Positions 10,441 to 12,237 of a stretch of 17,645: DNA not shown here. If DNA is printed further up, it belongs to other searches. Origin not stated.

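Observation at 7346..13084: Possible D-amino-acid / peptidoglycan-peptide salvage set: enolase-family racemase, M14/AstE-like hydrolase, DUF1611 and GNAT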

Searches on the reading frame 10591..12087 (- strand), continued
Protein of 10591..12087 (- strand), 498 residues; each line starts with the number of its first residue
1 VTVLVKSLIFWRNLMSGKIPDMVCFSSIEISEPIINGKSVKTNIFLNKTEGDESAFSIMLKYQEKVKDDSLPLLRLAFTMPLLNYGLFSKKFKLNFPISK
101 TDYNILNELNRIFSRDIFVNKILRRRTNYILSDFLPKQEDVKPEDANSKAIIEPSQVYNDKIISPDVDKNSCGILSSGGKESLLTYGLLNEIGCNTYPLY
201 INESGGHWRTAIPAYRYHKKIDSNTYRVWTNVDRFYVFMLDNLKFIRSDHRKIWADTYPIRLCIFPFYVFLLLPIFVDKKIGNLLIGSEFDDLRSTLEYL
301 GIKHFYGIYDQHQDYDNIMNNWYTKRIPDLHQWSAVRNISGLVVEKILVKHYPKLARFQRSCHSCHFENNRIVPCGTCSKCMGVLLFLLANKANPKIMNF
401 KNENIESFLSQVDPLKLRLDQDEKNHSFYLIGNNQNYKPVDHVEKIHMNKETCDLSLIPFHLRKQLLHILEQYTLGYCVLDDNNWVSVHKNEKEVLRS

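Call 103: search_protein_families(library=pfam, proteins=[L104:10389-11354:+, L122:4274-5149:+, L119:12023-12496:-, L106:423-1829:+, L144:6113-7735:+, L100:2913-5450:-, L132:4392-5822:+, L099:12040-13287:+], max_evalue=0.00001)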
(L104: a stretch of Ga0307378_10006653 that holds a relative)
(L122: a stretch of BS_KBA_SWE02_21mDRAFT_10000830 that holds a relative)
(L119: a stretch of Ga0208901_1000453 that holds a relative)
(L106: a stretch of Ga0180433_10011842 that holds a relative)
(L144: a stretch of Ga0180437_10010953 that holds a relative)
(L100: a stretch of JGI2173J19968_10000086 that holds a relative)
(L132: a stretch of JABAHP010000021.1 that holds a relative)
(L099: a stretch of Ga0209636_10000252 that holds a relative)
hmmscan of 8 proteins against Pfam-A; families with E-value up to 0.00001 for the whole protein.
L104:10389-11354:+ (321 aa): 1 family
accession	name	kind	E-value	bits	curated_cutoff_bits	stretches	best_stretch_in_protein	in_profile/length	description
PF01784.24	DUF34_NIF3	-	2.6e-06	27.7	23.4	0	165-302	91-238/256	Duf34/NIF3 (NGG1p interacting factor 3)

L122:4274-5149:+ (291 aa): 2 families
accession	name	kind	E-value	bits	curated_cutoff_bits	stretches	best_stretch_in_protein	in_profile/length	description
PF02588.21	YitT_membrane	-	4.3e-56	190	24.3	1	20-222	2-204/205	Uncharacterised 5xTM membrane BCR, YitT family COG1284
PF10035.14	DUF2179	-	3e-21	75.5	22.8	1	228-282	1-55/55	Uncharacterized protein conserved in bacteria (DUF2179)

L119:12023-12496:- (157 aa): 2 families
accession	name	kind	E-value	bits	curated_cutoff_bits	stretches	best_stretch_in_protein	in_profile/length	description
PF21157.2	DksA_N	-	3e-15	56.6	27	1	40-110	1-71/71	DnaK suppressor protein DksA, N-terminal domain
PF01258.23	zf-dskA_traR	-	2.2e-07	31.2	24.9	1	113-147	1-35/36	Prokaryotic dksA/traR C4-type zinc finger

L106:423-1829:+ (468 aa): 6 families
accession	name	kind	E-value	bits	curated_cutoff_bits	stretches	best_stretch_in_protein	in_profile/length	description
PF00158.32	Sigma54_activat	-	3e-66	222.7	20.2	1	147-313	2-168/168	Sigma-54 interaction domain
PF25601.1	AAA_lid_14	-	7.5e-22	77.4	27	1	319-397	2-80/87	AAA+ ATPase lid domain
PF14532.12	Sigma54_activ_2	-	1.3e-18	68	25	1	149-317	3-138/138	Sigma-54 interaction domain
PF07728.20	AAA_5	-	9.1e-10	39.1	22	1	170-288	2-123/139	AAA domain (dynein-related subfamily)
PF00072.30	Response_reg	-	1.5e-06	28.8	30.2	1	5-116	2-109/111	Response regulator receiver domain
PF00004.35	AAA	-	3.1e-06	28.1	21.2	0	170-305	1-124/131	ATPase family associated with various cellular activities (AAA)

L144:6113-7735:+ (540 aa): 1 family
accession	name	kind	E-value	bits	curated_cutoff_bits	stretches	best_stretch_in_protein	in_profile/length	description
PF00118.29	Cpn60_TCP1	-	3.5e-83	280.4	34.3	1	24-524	1-489/490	TCP-1/cpn60 chaperonin family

L100:2913-5450:- (845 aa): 15 families
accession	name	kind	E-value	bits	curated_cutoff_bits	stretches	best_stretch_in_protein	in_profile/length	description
PF00069.31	Pkinase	-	2.4e-58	198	31.7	1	55-305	1-255/263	Protein kinase domain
PF07714.23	PK_Tyr_Ser-Thr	-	7.3e-41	140.6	23.1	1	56-301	2-249/258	Protein tyrosine and serine/threonine kinase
PF14559.12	TPR_19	-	6.5e-20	71.7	25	1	684-737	5-60/68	Tetratricopeptide repeat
PF07719.23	TPR_2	-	1.5e-17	62.7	27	0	672-703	3-34/34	Tetratricopeptide repeat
PF00515.34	TPR_1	-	1.9e-17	62.7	27.8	0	604-635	3-34/34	Tetratricopeptide repeat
PF13181.12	TPR_8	-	5.8e-16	57.7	25.7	0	672-703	3-34/34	Tetratricopeptide repeat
PF13431.12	TPR_17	-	8.9e-15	54.1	24.4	0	658-689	1-32/34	Tetratricopeptide repeat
PF13424.12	TPR_12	-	1.5e-13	51.2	30.1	0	642-700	16-75/77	Tetratricopeptide repeat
PF13428.12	TPR_14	-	5.9e-12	45.4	23.5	0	671-712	2-43/44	Tetratricopeptide repeat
PF13414.12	TPR_11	-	1.3e-09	38.1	26.8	0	613-645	5-37/42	TPR repeat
PF13432.12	TPR_16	-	3.6e-09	37.3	32.7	0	609-667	4-62/65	Tetratricopeptide repeat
PF01636.29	APH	-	5.5e-09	36.6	23.2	0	170-200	166-197/239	Phosphotransferase enzyme family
PF13176.12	TPR_7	-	2.3e-07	30.8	27.9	0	673-701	2-32/36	Tetratricopeptide repeat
PF13240.11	Zn_Ribbon_1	-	4.6e-07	29.9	25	1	2-23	1-22/23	zinc-ribbon domain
PF03109.22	ABC1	-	3.2e-06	26.9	22.9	0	127-206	142-220/244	ABC1 atypical kinase-like domain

L132:4392-5822:+ (476 aa): 1 family
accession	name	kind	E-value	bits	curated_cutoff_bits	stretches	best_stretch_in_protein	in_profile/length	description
PF07690.21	MFS_1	-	7.4e-26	91.3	33.4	2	39-259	6-221/347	Major Facilitator Superfamily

L099:12040-13287:+ (415 aa): 0 families
